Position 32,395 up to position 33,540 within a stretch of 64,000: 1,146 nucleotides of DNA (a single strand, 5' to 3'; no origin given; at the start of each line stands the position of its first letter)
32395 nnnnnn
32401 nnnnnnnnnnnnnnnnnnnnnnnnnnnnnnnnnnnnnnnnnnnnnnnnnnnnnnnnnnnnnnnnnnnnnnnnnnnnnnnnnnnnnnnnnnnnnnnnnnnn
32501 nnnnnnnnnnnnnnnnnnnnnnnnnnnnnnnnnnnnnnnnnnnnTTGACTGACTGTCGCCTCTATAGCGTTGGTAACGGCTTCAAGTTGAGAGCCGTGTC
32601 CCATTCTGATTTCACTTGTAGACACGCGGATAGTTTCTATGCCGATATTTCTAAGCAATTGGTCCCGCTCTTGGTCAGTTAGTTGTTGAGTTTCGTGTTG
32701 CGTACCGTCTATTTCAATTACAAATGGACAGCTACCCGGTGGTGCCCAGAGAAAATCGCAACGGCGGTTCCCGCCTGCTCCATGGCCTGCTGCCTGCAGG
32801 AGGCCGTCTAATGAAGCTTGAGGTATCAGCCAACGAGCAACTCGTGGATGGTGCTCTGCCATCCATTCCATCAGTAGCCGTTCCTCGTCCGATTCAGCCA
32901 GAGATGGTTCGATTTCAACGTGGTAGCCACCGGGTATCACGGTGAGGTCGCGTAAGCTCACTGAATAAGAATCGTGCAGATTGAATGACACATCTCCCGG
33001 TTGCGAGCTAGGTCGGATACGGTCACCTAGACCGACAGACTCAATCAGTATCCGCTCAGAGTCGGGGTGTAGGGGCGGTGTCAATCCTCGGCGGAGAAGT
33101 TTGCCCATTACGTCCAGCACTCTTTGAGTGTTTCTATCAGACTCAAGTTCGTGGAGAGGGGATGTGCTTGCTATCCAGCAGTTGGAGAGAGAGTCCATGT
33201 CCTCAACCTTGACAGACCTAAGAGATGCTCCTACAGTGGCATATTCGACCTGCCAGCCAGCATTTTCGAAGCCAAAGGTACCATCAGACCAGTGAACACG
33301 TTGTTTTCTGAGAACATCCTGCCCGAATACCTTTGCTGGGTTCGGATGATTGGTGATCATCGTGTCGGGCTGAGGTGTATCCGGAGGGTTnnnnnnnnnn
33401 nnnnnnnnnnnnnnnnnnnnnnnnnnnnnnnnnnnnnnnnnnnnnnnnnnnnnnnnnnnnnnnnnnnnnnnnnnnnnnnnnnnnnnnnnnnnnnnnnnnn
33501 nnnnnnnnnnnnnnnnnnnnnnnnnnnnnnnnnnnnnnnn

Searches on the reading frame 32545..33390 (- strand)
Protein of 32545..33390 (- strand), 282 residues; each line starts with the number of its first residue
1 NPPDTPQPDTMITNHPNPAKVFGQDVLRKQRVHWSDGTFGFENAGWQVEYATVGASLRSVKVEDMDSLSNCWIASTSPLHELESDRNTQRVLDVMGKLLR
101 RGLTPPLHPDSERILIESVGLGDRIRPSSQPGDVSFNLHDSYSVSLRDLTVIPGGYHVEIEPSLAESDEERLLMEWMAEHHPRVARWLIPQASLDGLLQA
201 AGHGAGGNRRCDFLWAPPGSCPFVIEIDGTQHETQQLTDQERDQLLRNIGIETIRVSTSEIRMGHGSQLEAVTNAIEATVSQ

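Call 69: search_protein_families(library=pfam, proteins=[window:32545-33390:-], max_evalue=1)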
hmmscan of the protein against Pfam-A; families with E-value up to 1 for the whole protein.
seq(282 aa): 3 families
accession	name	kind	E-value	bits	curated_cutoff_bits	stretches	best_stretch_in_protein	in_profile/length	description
PF04480.18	DUF559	-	6.5e-07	29.6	20.6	1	223-276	55-108/109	Protein of unknown function (DUF559)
PF18741.7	MTES_1575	-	0.0032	17.9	38.2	1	210-276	26-96/96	REase_MTES_1575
PF10881.14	DUF2726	-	0.015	15.4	24.7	1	208-261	56-113/126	Protein of unknown function (DUF2726)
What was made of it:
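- Tried and rejected: Only DUF559 and weak restriction-endonuclease-like hits (call 69).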
